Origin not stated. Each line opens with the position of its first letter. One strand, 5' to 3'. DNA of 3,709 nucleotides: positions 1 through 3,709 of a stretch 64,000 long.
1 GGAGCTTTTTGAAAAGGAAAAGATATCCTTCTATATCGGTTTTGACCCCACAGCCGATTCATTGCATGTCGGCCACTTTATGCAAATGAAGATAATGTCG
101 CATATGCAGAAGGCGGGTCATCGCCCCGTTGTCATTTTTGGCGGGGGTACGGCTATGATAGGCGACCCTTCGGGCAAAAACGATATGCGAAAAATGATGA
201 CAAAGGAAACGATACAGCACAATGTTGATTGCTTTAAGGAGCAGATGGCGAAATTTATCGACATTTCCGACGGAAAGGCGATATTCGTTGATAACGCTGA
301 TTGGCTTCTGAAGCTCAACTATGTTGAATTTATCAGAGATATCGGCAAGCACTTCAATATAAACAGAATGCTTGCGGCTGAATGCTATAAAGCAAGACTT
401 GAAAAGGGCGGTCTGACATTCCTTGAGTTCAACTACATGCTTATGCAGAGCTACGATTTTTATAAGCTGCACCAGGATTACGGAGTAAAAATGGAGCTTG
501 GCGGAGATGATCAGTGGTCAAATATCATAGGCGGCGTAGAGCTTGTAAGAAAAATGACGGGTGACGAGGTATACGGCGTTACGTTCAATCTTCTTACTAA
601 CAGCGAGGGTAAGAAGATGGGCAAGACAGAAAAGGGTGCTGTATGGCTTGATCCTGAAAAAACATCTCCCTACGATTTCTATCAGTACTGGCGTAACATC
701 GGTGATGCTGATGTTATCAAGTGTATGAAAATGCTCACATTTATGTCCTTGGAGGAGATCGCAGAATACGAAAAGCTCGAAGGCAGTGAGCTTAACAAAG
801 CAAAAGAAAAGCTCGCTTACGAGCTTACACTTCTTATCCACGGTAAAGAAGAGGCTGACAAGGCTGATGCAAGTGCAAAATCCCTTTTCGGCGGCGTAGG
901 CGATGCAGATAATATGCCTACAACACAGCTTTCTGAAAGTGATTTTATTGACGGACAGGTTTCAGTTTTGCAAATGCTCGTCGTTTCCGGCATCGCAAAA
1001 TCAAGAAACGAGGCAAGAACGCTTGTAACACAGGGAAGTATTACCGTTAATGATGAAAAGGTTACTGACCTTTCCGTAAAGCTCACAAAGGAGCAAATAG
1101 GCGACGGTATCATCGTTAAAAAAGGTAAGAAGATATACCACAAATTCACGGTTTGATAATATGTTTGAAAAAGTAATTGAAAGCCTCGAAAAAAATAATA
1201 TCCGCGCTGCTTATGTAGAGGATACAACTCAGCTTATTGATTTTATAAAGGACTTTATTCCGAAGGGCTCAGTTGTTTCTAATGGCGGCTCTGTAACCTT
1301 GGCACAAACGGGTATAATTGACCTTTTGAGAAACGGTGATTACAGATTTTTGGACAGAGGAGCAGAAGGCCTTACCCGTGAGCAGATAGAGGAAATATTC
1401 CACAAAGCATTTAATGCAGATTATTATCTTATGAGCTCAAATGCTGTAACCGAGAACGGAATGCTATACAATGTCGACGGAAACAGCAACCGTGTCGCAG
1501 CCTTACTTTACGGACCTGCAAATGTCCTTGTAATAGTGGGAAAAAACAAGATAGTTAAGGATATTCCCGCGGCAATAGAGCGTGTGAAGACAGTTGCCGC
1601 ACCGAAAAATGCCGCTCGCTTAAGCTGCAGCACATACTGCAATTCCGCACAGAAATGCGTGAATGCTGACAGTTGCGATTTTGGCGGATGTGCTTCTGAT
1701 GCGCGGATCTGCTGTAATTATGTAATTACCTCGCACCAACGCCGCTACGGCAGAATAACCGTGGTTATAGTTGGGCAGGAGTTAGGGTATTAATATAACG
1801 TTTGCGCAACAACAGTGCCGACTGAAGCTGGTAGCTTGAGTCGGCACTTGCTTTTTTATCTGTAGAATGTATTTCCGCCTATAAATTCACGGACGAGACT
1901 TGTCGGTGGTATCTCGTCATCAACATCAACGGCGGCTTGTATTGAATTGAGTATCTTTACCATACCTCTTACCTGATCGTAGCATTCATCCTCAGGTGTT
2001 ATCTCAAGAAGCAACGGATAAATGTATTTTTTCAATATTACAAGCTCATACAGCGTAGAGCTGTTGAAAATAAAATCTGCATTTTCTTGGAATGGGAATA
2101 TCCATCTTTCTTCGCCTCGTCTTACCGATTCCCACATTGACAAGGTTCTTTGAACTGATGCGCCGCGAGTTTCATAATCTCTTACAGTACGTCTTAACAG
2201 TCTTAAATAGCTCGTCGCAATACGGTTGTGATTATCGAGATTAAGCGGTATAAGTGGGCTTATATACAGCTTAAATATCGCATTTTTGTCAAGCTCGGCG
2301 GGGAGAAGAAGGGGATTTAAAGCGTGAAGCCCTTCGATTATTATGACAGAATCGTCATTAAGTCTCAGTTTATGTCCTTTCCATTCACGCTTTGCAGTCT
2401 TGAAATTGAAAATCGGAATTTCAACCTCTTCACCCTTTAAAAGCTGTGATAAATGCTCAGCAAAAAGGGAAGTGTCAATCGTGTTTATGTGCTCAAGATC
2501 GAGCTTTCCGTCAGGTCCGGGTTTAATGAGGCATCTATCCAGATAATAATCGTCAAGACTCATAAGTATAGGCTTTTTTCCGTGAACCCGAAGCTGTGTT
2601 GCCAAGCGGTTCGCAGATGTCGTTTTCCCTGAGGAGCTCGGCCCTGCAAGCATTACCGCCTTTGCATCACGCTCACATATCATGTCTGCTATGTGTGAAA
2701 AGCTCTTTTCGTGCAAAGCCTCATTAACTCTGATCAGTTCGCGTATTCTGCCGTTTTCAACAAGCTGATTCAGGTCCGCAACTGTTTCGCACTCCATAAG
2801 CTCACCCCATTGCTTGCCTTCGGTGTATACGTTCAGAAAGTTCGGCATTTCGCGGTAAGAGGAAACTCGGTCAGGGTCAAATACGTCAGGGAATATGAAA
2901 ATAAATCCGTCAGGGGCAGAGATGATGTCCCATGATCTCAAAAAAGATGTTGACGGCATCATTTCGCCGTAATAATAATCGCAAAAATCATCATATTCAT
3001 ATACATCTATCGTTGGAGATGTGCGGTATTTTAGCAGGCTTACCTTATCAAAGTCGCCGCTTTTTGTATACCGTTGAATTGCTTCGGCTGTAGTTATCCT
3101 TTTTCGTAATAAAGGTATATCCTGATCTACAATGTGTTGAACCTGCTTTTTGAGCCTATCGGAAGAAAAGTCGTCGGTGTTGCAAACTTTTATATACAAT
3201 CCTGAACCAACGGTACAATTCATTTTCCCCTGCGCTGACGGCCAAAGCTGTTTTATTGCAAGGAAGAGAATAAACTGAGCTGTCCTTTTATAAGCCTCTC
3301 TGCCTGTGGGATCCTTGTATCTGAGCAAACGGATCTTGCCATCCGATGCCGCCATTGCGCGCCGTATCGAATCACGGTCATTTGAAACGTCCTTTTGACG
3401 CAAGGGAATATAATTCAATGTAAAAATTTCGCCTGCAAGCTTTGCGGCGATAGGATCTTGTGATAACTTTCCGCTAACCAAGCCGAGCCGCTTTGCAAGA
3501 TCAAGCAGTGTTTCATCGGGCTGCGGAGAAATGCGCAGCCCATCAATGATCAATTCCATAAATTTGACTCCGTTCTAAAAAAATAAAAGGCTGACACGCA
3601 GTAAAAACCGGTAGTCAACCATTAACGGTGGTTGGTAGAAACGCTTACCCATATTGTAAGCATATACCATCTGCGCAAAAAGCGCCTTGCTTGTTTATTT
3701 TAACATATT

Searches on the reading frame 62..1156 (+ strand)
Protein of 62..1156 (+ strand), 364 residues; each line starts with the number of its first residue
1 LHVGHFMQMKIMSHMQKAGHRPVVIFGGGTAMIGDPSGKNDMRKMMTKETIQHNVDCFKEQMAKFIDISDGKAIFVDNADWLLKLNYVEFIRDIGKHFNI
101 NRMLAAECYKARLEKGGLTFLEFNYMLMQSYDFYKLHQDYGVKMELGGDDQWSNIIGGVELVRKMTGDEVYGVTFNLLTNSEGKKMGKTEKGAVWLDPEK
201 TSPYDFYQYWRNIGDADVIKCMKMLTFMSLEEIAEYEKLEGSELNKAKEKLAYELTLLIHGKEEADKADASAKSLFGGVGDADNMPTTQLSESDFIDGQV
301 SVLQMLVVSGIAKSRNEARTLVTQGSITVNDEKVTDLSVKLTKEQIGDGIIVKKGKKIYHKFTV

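Call 43: search_protein_families(library=pfam, proteins=[window:62-1156:+], max_evalue=0.0001)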
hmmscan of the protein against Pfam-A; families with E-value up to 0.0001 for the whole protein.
window:62-1156:+ (364 aa): 3 families
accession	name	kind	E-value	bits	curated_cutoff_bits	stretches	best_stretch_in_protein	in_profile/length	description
PF00579.31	tRNA-synt_1b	-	1.1e-75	255.2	21.1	1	1-276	18-291/292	tRNA synthetases class I (W and Y)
PF22421.1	SYY_C-terminal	-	2.4e-15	56.6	27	1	283-360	7-81/83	Tyrosine--tRNA ligase SYY-like C-terminal domain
PF01479.30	S4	-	2e-09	37.5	22.8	1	303-344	3-45/48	S4 domain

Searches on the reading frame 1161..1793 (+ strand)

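Call 43: search_protein_families(library=pfam, proteins=[window:1161-1793:+], max_evalue=0.0001)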
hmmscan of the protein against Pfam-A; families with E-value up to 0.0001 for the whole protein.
window:1161-1793:+ (210 aa): 1 family
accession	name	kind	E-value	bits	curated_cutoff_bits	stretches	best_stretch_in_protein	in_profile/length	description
PF02589.21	LUD_dom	-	3.4e-49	167.6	22.6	1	3-204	2-189/189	LUD domain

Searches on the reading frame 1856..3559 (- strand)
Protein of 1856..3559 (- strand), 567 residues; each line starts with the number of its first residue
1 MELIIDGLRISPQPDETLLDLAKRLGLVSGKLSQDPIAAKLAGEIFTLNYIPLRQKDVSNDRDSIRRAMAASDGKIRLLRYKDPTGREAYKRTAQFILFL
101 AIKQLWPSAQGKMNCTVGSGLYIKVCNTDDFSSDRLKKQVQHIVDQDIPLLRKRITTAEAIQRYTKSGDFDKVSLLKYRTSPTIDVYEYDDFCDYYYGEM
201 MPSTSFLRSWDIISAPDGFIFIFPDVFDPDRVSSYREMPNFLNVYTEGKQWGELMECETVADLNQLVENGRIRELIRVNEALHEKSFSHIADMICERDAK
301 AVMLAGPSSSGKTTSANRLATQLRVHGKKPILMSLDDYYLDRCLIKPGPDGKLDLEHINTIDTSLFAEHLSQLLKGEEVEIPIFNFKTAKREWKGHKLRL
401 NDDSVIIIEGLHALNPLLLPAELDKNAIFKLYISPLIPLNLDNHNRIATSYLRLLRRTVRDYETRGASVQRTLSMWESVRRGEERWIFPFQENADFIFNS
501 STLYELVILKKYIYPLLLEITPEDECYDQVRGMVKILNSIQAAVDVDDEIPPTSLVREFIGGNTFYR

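Call 42: find_related_loci(query=window:1856-3559:-, collection=genome_contigs, flank=10000)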
Query window:1856-3559:- (567 aa) in genome_contigs; peptide patterns used: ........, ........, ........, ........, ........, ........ (x = any residue, [..] = any of these).
600 stretches matched a pattern (row limit reached: there are more); 564 encode a relative of the query (tblastn E <= 1e-3); the best 80 are kept; 80 distinct loci.
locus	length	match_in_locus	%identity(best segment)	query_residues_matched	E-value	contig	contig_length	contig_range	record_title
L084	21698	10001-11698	76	1-567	0e+0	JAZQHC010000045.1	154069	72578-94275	MAG: Eubacteriales bacterium isolate T1900044629_TS20190095.MAGScoT_cleanbin_000008 SGB_996_k141_187791, whole genome sh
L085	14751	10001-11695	72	1-567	0e+0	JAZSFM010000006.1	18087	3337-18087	MAG: Eubacteriales bacterium isolate T1900044581_TS20190047.MAGScoT_cleanbin_000042 SGB_572_k141_581371, whole genome sh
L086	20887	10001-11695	71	1-567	0e+0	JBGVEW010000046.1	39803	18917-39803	MAG: Eubacteriales bacterium isolate fecal_MAG_404 fecal_MAG_404_contig_0046, whole genome shotgun sequence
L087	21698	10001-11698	71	1-567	0e+0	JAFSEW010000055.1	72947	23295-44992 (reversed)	MAG: Oscillospiraceae bacterium isolate RGIG3079 Goat_Rectum-5__c503687, whole genome shotgun sequence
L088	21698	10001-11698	71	1-567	0e+0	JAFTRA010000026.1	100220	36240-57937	MAG: Clostridia bacterium isolate RGIG4071 Roe_deer_Cecum.Co__c1116275, whole genome shotgun sequence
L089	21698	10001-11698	70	1-567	0e+0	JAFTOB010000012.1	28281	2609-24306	MAG: Clostridia bacterium isolate RGIG3994 Roe_deer_Cecum-4__c35175, whole genome shotgun sequence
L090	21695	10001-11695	71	1-567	0e+0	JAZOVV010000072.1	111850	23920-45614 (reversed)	MAG: Eubacteriales bacterium isolate T1900045525_YK20190219.MAGScoT_cleanbin_000018 SGB_7680_k141_951188, whole genome s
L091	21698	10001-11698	71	1-567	0e+0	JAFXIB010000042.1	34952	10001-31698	MAG: Clostridia bacterium isolate RGIG6434 Sheep_Rectum.Co__c1160979, whole genome shotgun sequence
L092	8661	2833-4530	70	1-567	0e+0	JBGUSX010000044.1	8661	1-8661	MAG: Eubacteriales bacterium isolate fecal_MAG_83 fecal_MAG_83_contig_0044, whole genome shotgun sequence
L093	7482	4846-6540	71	1-567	0e+0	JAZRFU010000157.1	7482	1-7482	MAG: Eubacteriales bacterium isolate T1900045494_YK20190188.MAGScoT_cleanbin_000026 SGB_7409_k141_2016919, whole genome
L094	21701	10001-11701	70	1-567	0e+0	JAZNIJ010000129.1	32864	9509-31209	MAG: Eubacteriales bacterium isolate T1900044687_TS20190153.MAGScoT_cleanbin_000008 SGB_1726_k141_1811728, whole genome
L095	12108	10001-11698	71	1-567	0e+0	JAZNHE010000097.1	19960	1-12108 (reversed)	MAG: Eubacteriales bacterium isolate T1900044696_TS20190162.MAGScoT_cleanbin_000025 SGB_1778_k141_7548, whole genome sho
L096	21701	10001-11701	70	1-567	0e+0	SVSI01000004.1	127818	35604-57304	MAG: Oscillospiraceae bacterium isolate SIG665 NODE_3127_length_127818_cov_3.397647, whole genome shotgun sequence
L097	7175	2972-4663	71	1-567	0e+0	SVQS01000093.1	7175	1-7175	MAG: Oscillospiraceae bacterium isolate SIG623 NODE_43772_length_7175_cov_3.423524, whole genome shotgun sequence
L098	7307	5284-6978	70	1-567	0e+0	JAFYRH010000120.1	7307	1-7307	MAG: Clostridia bacterium isolate RGIG7350 Water_buffalos_Cecum-5__c381902, whole genome shotgun sequence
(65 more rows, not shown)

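Call 43: search_protein_families(library=pfam, proteins=[window:1856-3559:-], max_evalue=0.0001)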
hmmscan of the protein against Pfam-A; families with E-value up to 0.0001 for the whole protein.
window:1856-3559:- (567 aa): 1 family
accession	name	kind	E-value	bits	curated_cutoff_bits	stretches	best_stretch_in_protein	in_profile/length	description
PF00485.24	PRK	-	5.4e-14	52.9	22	1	304-500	4-189/196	Phosphoribulokinase / Uridine kinase family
